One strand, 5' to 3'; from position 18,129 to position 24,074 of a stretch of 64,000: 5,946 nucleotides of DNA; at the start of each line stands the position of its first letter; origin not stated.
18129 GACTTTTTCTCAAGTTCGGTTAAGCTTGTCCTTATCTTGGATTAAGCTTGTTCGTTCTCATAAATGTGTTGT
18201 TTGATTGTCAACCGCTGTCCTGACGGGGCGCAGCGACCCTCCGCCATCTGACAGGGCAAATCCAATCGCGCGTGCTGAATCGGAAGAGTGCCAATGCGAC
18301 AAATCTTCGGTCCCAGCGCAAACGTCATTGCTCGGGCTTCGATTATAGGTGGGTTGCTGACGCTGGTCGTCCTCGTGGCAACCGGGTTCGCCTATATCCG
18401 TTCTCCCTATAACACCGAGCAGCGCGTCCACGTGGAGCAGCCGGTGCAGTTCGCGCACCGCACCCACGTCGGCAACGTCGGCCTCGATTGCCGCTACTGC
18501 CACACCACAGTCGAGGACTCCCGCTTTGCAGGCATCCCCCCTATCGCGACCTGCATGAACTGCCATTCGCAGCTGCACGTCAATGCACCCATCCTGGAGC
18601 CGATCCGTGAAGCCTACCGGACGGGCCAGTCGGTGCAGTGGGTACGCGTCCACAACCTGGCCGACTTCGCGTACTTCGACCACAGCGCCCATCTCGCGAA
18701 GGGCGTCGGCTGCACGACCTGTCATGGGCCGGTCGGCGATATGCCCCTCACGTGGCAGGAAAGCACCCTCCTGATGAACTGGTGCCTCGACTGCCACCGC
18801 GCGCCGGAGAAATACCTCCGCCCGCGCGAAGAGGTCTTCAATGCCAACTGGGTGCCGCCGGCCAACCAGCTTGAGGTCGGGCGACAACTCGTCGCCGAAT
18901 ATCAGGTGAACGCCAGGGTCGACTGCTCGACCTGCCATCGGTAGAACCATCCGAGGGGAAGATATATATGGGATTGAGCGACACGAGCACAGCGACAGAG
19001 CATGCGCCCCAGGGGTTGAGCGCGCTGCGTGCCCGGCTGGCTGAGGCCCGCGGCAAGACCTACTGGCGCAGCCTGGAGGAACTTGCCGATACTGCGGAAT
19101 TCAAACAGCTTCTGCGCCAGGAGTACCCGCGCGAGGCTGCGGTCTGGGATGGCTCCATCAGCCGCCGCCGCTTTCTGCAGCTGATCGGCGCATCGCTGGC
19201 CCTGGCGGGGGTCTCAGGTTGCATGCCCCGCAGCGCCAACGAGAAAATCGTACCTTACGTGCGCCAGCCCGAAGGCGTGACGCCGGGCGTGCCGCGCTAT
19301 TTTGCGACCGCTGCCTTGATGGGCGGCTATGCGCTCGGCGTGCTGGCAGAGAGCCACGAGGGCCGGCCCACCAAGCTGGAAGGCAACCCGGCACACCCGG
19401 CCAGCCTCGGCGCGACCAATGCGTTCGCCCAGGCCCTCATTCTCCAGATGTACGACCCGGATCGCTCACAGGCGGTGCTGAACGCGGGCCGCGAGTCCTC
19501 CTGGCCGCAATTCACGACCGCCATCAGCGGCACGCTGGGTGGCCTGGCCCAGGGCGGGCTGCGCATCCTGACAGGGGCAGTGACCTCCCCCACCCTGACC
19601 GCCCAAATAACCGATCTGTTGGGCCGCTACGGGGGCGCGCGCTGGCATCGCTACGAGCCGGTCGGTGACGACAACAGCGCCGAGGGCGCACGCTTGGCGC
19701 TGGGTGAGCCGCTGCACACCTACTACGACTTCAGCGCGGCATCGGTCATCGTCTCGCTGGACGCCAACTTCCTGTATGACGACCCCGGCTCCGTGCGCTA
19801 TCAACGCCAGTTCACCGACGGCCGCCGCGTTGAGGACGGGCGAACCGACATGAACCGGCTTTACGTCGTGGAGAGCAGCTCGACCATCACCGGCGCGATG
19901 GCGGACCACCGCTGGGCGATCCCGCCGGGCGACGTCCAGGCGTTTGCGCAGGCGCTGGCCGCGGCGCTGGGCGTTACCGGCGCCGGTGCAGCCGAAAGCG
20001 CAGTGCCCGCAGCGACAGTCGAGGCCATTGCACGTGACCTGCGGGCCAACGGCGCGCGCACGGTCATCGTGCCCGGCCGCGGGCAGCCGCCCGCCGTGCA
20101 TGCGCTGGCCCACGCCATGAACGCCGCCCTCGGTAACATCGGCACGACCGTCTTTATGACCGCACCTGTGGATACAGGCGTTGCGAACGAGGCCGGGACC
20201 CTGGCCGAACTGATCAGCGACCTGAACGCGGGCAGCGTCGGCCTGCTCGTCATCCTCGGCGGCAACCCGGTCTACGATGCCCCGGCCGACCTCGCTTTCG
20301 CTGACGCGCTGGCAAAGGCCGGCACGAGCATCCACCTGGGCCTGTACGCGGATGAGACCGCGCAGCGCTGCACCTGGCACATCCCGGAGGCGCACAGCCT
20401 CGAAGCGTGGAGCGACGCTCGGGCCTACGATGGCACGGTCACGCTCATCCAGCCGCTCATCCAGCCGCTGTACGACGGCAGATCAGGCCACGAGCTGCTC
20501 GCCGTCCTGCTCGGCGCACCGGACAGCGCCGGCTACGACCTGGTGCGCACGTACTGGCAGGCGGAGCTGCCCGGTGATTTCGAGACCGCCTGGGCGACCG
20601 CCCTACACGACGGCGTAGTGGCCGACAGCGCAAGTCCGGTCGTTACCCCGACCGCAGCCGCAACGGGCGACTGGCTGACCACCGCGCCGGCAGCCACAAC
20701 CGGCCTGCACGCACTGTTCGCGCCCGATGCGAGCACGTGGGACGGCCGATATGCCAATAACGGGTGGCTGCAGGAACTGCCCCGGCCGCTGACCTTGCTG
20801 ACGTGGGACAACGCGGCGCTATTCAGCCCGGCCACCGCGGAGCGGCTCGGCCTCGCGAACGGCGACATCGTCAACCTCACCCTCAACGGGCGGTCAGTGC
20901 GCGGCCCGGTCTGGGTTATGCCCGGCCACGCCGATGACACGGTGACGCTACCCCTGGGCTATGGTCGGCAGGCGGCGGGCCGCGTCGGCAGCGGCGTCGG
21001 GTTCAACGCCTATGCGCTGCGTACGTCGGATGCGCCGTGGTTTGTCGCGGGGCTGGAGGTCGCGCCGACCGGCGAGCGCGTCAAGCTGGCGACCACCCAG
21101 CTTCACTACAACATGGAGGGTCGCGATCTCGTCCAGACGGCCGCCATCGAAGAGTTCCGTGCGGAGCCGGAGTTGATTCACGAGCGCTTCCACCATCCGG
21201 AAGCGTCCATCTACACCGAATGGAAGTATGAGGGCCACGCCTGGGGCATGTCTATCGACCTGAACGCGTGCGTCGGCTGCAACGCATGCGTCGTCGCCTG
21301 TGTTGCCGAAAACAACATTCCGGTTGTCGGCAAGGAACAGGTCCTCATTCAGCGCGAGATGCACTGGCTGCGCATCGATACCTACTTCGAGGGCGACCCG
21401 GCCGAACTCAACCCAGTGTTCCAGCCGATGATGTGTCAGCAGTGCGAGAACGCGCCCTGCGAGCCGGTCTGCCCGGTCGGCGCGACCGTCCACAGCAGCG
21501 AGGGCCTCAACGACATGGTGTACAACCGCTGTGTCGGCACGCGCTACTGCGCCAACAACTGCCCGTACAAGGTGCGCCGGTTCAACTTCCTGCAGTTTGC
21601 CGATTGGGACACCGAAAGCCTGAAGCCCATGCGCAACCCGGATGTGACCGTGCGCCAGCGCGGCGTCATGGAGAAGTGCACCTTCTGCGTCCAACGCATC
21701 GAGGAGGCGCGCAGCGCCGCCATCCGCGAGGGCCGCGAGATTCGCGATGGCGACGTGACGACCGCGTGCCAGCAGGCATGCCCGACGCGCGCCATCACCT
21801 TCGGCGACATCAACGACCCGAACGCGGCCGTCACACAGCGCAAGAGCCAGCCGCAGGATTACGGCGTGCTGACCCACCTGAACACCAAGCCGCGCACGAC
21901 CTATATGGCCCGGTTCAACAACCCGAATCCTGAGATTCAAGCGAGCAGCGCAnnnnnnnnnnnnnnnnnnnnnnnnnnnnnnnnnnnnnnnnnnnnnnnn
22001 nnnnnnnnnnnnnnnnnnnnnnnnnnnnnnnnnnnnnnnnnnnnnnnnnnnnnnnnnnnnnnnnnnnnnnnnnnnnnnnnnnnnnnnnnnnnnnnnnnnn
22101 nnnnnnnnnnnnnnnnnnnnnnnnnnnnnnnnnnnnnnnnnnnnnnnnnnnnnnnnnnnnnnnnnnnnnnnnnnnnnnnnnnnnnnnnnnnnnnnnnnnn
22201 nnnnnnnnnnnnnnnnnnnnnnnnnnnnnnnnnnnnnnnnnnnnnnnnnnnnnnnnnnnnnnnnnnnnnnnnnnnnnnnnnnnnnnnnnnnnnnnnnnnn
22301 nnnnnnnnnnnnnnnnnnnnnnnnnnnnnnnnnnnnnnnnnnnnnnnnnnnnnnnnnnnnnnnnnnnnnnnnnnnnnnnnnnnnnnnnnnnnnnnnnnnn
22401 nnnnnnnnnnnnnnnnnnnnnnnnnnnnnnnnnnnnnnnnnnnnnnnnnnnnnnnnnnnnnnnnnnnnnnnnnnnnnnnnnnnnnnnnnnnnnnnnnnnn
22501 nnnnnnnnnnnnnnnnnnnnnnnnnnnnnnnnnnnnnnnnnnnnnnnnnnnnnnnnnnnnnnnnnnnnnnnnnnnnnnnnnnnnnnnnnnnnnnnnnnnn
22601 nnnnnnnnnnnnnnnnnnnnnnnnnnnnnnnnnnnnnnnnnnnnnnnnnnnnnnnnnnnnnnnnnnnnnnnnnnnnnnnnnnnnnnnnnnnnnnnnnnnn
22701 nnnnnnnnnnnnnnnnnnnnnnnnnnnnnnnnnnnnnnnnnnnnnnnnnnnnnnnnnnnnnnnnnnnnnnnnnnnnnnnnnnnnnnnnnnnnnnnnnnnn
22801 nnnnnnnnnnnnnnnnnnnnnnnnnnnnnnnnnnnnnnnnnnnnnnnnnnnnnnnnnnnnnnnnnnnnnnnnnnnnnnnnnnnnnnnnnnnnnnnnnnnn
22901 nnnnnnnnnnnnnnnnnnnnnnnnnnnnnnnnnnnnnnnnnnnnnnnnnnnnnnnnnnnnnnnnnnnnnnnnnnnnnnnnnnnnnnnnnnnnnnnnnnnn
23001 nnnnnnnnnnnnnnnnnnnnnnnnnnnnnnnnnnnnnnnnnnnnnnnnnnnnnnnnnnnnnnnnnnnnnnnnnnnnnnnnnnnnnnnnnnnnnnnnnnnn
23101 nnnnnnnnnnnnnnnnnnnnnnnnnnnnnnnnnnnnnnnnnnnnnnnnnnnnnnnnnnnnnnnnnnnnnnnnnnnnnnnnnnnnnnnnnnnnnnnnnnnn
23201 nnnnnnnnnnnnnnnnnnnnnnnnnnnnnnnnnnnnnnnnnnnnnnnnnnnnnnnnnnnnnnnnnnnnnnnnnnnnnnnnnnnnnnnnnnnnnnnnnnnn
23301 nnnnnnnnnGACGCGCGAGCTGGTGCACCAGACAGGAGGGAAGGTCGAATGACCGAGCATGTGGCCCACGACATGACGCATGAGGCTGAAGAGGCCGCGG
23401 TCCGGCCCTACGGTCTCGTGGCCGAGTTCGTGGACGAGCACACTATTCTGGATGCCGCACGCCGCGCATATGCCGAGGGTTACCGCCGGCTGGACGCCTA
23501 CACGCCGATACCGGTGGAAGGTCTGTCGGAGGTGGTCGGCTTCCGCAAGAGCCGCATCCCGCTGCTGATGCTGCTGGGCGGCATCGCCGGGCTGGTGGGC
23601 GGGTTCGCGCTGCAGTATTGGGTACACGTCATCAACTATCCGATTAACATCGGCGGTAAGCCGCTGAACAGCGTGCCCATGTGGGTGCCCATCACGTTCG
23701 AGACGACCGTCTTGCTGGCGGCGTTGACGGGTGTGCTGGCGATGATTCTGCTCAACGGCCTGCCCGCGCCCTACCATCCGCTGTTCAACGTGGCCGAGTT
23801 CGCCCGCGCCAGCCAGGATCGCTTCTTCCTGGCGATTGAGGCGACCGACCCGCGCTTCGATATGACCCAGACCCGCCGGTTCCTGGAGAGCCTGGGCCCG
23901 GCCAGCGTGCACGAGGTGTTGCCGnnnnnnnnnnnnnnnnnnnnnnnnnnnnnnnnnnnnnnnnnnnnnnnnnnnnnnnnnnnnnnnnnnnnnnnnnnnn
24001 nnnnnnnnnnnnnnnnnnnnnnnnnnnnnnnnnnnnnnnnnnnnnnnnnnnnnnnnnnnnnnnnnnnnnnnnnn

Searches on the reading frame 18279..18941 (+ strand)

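Call 21: search_protein_families(library=pfam, proteins=[window:18279-18941:+], max_evalue=0.001)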
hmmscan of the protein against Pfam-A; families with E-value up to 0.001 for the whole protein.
window:18279-18941:+ (221 aa): 4 families
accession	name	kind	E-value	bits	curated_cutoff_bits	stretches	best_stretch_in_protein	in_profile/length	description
PF14522.11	Cytochrome_C7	-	1.1e-12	48.1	24.8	1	132-221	2-67/67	Cytochrome c7 and related cytochrome c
PF14537.11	Cytochrom_c3_2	-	1.1e-10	42.2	25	1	138-221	2-65/79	Cytochrome c3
PF02085.21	Cytochrom_CIII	-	1.6e-09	38.4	22.9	1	45-100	11-57/101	Class III cytochrome C family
PF10146.14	zf-C4H2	-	0.00041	21.4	34.5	1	87-105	203-221/240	Zinc finger-containing protein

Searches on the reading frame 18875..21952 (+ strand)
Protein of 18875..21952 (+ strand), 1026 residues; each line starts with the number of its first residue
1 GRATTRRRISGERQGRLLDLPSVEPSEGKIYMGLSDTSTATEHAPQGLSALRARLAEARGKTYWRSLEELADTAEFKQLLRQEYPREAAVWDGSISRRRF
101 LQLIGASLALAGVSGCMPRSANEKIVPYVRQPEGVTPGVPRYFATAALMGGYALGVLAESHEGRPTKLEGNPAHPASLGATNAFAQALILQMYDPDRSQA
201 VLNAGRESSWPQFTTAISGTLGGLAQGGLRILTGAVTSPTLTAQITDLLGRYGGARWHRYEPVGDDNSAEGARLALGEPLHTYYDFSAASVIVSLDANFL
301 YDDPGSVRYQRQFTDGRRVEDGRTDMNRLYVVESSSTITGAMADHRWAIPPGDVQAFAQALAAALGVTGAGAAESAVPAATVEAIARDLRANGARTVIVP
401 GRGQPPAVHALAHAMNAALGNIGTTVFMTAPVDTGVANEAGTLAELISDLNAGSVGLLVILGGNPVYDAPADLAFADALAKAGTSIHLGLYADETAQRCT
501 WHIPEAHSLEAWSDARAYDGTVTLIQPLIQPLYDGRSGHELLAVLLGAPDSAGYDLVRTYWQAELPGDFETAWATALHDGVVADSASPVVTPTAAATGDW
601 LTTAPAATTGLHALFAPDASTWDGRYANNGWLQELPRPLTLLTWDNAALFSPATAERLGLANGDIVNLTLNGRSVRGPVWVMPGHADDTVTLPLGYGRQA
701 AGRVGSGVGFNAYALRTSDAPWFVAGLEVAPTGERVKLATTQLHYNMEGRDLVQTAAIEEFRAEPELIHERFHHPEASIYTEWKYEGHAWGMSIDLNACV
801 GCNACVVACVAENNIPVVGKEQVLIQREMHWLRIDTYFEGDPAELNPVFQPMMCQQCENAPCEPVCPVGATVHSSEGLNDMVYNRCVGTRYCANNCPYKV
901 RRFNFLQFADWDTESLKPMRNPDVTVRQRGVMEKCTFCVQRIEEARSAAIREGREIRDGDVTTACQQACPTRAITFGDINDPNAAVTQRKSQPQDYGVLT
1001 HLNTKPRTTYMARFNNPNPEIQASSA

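Call 21: search_protein_families(library=pfam, proteins=[window:18875-21952:+], max_evalue=0.001)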
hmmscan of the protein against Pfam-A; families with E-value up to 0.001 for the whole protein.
window:18875-21952:+ (1026 aa): 8 families
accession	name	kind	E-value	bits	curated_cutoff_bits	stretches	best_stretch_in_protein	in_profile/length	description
PF12838.12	Fer4_7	-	5.3e-14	52.9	27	2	799-870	2-52/52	4Fe-4S dicluster domain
PF13247.11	Fer4_11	-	9.1e-09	35.9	26.2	1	848-904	4-62/100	4Fe-4S dicluster domain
PF13183.11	Fer4_8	-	2.2e-05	25.3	27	0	796-869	2-67/68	4Fe-4S dicluster domain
PF01568.27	Molydop_binding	-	4.6e-05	23.8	26.8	1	647-708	31-87/110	Molydopterin dinucleotide binding domain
PF13237.11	Fer4_10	-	0.00012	22.4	25.5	0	792-867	2-53/53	4Fe-4S dicluster domain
PF12837.12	Fer4_6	-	0.00013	22.1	25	0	793-810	3-20/24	4Fe-4S binding domain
PF12797.12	Fer4_2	-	0.00035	20.8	24.5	1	790-809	1-20/22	4Fe-4S binding domain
PF25160.1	LdpA_Fe-S-bd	-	0.00073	19.7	27.6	0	857-899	5-41/49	LdpA Fe-S cluster-binding domain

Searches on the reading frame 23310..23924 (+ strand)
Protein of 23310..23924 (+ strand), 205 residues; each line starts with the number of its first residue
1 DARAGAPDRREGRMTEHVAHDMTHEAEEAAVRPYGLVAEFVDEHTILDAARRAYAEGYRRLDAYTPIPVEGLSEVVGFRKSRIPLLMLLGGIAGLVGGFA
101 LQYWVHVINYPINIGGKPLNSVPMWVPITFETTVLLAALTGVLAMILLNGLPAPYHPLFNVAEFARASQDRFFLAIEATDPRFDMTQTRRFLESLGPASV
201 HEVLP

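Call 19: search_protein_families(library=pfam, proteins=[window:23310-23924:+], max_evalue=0.001)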
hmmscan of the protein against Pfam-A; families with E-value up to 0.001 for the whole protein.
window:23310-23924:+ (205 aa): 1 family
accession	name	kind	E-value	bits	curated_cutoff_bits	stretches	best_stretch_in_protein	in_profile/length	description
PF11821.13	ActD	-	2.9e-64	216.2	25.7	1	34-202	1-170/170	Alternative complex III, ActD subunit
